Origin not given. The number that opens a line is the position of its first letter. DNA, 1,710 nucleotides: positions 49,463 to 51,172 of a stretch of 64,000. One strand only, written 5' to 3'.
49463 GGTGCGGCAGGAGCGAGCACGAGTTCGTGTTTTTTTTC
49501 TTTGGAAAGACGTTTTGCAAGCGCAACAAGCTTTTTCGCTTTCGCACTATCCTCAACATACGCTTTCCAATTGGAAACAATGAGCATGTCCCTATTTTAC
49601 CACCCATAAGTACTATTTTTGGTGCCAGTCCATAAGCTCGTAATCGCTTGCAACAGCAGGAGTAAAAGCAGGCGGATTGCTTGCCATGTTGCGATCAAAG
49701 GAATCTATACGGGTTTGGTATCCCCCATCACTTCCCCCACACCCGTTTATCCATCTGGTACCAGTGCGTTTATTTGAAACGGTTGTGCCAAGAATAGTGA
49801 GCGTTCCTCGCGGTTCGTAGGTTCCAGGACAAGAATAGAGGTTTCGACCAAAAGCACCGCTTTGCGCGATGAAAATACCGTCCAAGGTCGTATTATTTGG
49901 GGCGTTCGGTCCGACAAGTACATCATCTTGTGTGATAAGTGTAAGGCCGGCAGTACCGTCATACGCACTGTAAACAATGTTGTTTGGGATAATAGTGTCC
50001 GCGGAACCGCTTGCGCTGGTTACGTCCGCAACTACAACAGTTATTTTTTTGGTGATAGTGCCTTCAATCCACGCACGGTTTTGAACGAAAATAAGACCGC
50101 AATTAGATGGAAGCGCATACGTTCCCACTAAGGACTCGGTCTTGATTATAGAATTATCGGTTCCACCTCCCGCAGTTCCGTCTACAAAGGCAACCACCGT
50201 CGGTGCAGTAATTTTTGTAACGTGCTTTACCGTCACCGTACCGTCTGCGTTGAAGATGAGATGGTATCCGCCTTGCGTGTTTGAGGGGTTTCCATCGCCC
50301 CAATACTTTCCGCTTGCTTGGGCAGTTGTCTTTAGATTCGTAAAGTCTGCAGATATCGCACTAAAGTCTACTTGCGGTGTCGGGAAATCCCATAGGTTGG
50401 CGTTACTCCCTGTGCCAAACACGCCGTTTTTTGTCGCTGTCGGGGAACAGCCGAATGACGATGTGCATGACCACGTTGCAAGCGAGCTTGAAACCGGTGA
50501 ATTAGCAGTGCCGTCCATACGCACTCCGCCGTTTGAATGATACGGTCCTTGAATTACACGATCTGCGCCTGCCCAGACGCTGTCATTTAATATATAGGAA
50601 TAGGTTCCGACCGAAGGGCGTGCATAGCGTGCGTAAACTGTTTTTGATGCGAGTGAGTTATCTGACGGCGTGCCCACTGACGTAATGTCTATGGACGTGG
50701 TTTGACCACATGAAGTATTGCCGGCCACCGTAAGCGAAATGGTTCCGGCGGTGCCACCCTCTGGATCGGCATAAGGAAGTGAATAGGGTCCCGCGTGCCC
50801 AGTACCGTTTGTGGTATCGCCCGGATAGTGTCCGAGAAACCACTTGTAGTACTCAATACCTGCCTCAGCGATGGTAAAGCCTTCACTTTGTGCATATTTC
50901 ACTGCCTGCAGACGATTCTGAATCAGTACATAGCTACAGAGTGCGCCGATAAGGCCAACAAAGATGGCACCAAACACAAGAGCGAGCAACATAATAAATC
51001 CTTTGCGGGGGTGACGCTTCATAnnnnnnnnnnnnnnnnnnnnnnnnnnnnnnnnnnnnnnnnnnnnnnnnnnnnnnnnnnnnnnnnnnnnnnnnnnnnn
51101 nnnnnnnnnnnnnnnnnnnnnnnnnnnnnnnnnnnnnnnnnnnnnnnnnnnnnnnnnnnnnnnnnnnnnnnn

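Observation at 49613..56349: Type IV pilus cluster with two unusually large pilin-like proteins, plus a second PilB paralog at 4019..5689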

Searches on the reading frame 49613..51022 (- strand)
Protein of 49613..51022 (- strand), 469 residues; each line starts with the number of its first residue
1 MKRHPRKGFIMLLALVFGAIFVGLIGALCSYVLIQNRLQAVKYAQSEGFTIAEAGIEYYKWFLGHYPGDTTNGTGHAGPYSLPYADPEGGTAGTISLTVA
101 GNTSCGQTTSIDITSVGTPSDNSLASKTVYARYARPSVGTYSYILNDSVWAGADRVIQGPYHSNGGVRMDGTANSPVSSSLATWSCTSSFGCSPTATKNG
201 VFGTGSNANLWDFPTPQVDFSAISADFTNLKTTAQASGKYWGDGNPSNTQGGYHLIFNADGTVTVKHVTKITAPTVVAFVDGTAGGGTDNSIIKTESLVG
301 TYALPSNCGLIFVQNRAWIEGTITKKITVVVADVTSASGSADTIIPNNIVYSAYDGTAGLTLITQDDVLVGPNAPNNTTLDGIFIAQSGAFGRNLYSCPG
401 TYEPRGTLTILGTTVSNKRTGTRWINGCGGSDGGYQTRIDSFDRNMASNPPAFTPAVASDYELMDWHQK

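Call 3: search_protein_families(library=pfam, proteins=[window:49613-51022:-], max_evalue=0.1)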
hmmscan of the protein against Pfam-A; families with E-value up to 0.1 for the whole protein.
window:49613-51022:- (469 aa): 0 families

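Call 4: search_protein_families(library=ncbifam, proteins=[window:49613-51022:-], max_evalue=0.1)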
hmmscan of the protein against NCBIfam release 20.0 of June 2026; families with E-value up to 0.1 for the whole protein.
window:49613-51022:- (469 aa): 0 families

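Call 8: find_homologous_proteins(query=window:49613-51022:-)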
Query window:49613-51022:- (469 aa): 1986 proteins with E <= 0.001 among 8000 candidates; the best 120 are listed.
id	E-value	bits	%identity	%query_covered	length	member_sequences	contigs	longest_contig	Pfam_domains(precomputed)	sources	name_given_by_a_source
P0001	0.0e+0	1038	100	98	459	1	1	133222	-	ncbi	-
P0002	1.3e-265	900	83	99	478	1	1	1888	-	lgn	-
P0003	2.9e-259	879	83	98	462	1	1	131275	-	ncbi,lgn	-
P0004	7.0e-256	868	83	98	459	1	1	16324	-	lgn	-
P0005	9.7e-242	821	75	100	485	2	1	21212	-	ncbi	-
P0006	6.1e-231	786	74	99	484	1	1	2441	-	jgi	jgi:hypothetical protein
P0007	1.1e-230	785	75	98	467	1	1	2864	-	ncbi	-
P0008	1.7e-217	741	70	100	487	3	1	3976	-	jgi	jgi:hypothetical protein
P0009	7.7e-213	726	67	100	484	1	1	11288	-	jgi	jgi:hypothetical protein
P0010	7.4e-211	719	68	99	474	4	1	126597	-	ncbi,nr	ncbi:MAG TPA: hypothetical protein VHC20_07965 [Candidatus Paceibacterota bacterium]|nr:hypothetical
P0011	2.1e-209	715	70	98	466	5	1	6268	-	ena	-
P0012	5.9e-202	690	64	99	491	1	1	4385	-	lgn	-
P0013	3.8e-197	674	64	100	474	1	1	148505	-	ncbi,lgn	-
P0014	2.4e-196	672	64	98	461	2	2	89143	-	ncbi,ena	-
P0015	2.7e-195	668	63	99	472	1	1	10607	-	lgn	-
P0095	2.6e-179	615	59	100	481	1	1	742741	-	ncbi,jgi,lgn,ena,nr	ncbi:MAG TPA: hypothetical protein VEB18_01165 [Candidatus Paceibacterota bacterium]|nr:hypothetical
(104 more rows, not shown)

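Call 15: find_encoding_contigs(protein=P0095, flank=10000, max_places=2)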
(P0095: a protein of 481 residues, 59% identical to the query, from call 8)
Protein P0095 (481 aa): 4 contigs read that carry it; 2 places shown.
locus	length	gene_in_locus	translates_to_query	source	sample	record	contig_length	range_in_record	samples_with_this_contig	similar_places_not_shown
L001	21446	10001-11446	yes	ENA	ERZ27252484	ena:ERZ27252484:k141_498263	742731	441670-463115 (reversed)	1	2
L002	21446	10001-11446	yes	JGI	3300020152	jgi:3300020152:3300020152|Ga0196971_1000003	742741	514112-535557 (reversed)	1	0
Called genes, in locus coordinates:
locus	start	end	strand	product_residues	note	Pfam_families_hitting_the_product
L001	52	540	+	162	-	-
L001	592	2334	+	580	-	PF05157:MshEN, PF00437:T2SSE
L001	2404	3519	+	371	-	PF07885:Ion_trans_2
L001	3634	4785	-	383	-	PF03738:GSP_synth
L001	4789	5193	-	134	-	-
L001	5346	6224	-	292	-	PF03994:DUF350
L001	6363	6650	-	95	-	-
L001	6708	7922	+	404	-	PF00482:T2SSF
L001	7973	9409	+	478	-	PF13620:CarboxypepD_reg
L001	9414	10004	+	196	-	-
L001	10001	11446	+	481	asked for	-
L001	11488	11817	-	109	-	-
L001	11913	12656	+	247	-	PF00121:TIM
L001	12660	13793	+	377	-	PF00162:PGK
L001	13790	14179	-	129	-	PF11969:DcpS_C (weak), PF01230:HIT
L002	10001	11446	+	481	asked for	-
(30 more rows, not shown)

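Call 20: search_solved_structures(query=A1, max_evalue=10, show_alignments=2)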
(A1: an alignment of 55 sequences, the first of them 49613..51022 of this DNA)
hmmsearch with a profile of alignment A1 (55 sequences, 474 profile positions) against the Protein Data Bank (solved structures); distinct sequences matched with E-value up to 10: 3.
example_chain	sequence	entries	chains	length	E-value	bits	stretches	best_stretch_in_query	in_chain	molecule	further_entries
3ect_A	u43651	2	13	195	0.33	12.8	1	308-348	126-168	Hexapeptide-repeat containing-acetyltransferase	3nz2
6kod_A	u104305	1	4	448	0.95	11.2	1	219-319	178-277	Pyridine nucleotide-disulphide oxidoreductase dimerisation region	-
6kgy_A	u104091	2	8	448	0.95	11.2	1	219-319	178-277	Pyridine nucleotide-disulphide oxidoreductase dimerisation region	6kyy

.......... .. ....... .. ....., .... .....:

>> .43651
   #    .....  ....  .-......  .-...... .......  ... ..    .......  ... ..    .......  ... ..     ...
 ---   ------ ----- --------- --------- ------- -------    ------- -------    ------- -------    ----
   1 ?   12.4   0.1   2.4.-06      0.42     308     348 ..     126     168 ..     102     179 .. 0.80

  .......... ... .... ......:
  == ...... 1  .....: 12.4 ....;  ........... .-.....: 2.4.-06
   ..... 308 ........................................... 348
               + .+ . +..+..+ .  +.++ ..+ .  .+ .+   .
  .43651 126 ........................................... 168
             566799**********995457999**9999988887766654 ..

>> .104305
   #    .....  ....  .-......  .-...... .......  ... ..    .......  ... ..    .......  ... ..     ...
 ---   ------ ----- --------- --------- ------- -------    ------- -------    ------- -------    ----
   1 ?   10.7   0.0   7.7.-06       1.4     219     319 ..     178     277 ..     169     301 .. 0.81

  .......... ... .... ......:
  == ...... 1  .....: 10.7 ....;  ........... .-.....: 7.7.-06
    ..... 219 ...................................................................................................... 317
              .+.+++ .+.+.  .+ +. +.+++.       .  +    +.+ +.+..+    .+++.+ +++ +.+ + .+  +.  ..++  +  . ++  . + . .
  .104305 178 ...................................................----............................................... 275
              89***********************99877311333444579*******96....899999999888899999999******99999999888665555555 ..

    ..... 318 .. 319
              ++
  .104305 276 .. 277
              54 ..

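Call 25: predict_structure(alignment_id=A1)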
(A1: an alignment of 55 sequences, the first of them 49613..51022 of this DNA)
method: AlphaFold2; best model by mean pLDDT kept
length: 469 residues; sequences in the alignment: 55
mean_pLDDT: 82.6   pTM: 0.80
mean pLDDT of the five models: 82.6, 78.7, 76.3, 75.8, 74.2
residues with pLDDT >= 90: 183; 70-90: 201; 50-70: 69; < 50: 16
segments of 3 or more residues with pLDDT < 50: 1-3, 176-181, 213-216, 281-283
pLDDT, mean of each block of 10 residues (from residue 1): 55 80 82 83 90 93 87 84 88 93 88 94 92 92 81 74 69 51 62 70 54 56 88 94 71 94 94 76 64 93 91 93 95 76 91 89 93 90 92 79 88 87 72 86 90 90 89
secondary structure, 60 per line:
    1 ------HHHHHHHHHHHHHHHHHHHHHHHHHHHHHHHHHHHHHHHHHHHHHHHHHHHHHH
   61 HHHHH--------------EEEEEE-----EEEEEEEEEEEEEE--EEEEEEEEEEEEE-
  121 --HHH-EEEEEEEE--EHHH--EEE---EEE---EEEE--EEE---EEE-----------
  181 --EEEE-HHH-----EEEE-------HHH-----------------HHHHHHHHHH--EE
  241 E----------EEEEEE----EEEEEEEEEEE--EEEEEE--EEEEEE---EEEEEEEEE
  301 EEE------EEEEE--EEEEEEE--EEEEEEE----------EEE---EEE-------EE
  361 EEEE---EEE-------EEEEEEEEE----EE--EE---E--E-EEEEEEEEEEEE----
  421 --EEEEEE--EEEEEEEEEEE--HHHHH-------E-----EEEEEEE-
elements in order: H7-65 E80-85 E91-104 E107-119 E127-134 E143-145 E149-151 E155-158 E161-163 E167-169 E183-186 E196-199 H227-236 E239-241 E252-257 E262-272 E275-280 E283-288 E292-303 E310-314 E317-323 E326-332 E343-345 E349-351 E359-364 E368-370 E378-386 E405-416 E423-428 E431-441 H444-448 E462-468

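Call 42: find_related_loci(query=A1, collection=genome_contigs, flank=10000)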
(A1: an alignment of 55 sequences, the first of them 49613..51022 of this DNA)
Query A1 (469 aa) in genome_contigs; peptide patterns used: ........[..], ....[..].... (x = any residue, [..] = any of these).
312 stretches matched a pattern; 303 encode a relative of the query (tblastn E <= 1e-3); the best 80 are kept; 80 distinct loci.
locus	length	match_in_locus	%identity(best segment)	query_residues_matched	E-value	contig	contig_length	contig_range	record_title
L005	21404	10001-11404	68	8-469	0e+0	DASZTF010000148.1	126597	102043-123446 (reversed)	MAG TPA_asm: Candidatus Paceibacterota bacterium isolate SMAG_U6069 k141_28252, whole genome shotgun sequence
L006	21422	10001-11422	64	1-469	0e+0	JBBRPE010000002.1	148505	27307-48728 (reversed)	MAG: Candidatus Paceibacteria bacterium isolate La1_metabat2.398 LA1C_B2.398_k141_1954495L_148505_cov_14.3325, whole gen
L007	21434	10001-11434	60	1-469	0e+0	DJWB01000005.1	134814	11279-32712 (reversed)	MAG TPA_asm: Patescibacteria group bacterium UBA6241 UBA6241_contig_25236, whole genome shotgun sequence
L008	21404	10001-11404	59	5-469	0e+0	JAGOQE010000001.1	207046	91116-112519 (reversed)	MAG: Candidatus Paceibacterota bacterium isolate Gw_Eff_bin_129 Gw_Eff_44_length_207046_cov_8.736153, whole genome shotg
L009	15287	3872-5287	59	1-469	0e+0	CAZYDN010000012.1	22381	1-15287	MAG TPA_asm: uncultured Candidatus Saccharibacteria bacterium isolate SRP286056_co3_277 genome assembly, contig: NODE_20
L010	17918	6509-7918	59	3-469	0e+0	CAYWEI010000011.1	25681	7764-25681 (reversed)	MAG TPA_asm: uncultured Candidatus Saccharibacteria bacterium isolate SRP285395_co1_9 genome assembly, contig: NODE_2800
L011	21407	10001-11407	61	4-469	0e+0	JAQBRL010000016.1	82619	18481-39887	MAG: Parcubacteria group bacterium isolate RYN_398 scaffold_6532044, whole genome shotgun sequence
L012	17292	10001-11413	57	1-469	0e+0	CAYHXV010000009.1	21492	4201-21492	MAG TPA_asm: uncultured Candidatus Saccharibacteria bacterium isolate ERP119705_co17_327 genome assembly, contig: NODE_2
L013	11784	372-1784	59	2-469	0e+0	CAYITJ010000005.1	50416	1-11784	MAG TPA_asm: uncultured Candidatus Saccharibacteria bacterium isolate ERP119705_co7_478 genome assembly, contig: NODE_43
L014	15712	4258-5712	63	2-469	0e+0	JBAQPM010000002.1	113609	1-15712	MAG: Minisyncoccia bacterium isolate MFD12001_ilm_asm_bin22 k127_87636, whole genome shotgun sequence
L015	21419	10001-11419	59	1-469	0e+0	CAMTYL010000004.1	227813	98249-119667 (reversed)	MAG: uncultured bacterium isolate G04_MAG_00032 genome assembly, contig: G04_MAG_00032_000000000001, whole genome shotgu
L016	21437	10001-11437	59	3-469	0e+0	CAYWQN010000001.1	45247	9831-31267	MAG TPA_asm: uncultured Candidatus Saccharibacteria bacterium isolate SRP278252_co2_32 genome assembly, contig: NODE_138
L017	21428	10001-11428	59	6-469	0e+0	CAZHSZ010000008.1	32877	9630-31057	MAG TPA_asm: uncultured Candidatus Saccharibacteria bacterium isolate SRP133034_co1_80 genome assembly, contig: NODE_126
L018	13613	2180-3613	59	1-469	0e+0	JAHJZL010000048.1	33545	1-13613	MAG: Patescibacteria group bacterium isolate Undefined_mixed_planktonic.mb.113 Undefined_mixed_p.mb.113_k141_734716, who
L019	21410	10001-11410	58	1-469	0e+0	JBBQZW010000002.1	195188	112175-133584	MAG: Candidatus Paceibacteria bacterium isolate Co_metawrap_2255 Cmw_2255_k141_14685978_length_195188_cov_17.9871, whole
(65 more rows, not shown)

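Call 46: search_protein_representatives(alignment_id=A1)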
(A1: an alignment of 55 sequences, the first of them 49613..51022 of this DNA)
Query: 55 sequences, 474 profile positions. Proteins with E-value up to 0.001 (for the whole library): 1012; up to 1e-10: 571; up to 1e-30: 323. The best 150 are listed.
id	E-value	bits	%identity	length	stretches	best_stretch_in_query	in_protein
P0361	2.8e-234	794.5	-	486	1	6-474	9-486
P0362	5.4e-187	638.6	-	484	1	3-473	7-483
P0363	2.3e-183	626.6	-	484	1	5-474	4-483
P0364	1.6e-168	577.7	-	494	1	7-473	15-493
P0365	9.6e-165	565.2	-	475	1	5-473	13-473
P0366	8.3e-163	558.8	-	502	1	5-474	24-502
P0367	3.5e-156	537.0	-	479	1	5-473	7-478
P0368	2.1e-149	514.7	-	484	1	4-473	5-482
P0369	2.5e-149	514.4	-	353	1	12-311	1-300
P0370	5.7e-148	509.9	-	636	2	4-419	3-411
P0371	3.2e-147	507.4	-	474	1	3-473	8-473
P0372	3.3e-145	500.8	-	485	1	5-473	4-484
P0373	5.6e-145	500.1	-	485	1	5-472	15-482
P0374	1.2e-144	499.0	-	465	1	4-474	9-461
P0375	2.3e-144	498.0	-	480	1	13-473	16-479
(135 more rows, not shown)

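Call 62: search_protein_families(library=pfam, alignment_id=A4, max_evalue=0.01)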
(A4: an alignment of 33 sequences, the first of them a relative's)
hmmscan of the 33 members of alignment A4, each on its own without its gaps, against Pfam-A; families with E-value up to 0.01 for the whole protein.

A. member 1, P0403 (866 aa): 3 families
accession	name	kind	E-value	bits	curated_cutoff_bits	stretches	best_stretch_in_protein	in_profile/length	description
PF00041.27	fn3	-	7e-14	52.2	25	2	565-649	1-79/84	Fibronectin type III domain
PF25788.1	Ig_Rha78A_N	-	8.4e-09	36.1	27.4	1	575-657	15-103/105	Rha78A-like, N-terminal immunoglobulin domain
PF18370.7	RGI_lyase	-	0.00083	20.1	27.8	1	487-541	15-73/86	Rhamnogalacturonan I lyases beta-sheet domain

B. families by the number of members that match (of 33 scanned): 9 families
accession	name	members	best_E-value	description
PF14341.11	PilX_N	7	0.00022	PilX N-terminal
PF17164.10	DUF5122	1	6e-41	Domain of unknown function (DUF5122) beta-propeller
PF21722.4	Gly_rich_2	1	1.2e-18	Glycine-rich domain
PF00041.27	fn3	1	7e-14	Fibronectin type III domain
PF25788.1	Ig_Rha78A_N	1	8.4e-09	Rha78A-like, N-terminal immunoglobulin domain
PF16841.11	CBM60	1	5e-08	Ca-dependent carbohydrate-binding module xylan-binding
PF13385.13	Laminin_G_3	1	0.00017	Concanavalin A-like lectin/glucanases superfamily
PF18370.7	RGI_lyase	1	0.00083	Rhamnogalacturonan I lyases beta-sheet domain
PF04706.18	Dickkopf_N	1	0.0092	Dickkopf N-terminal cysteine-rich region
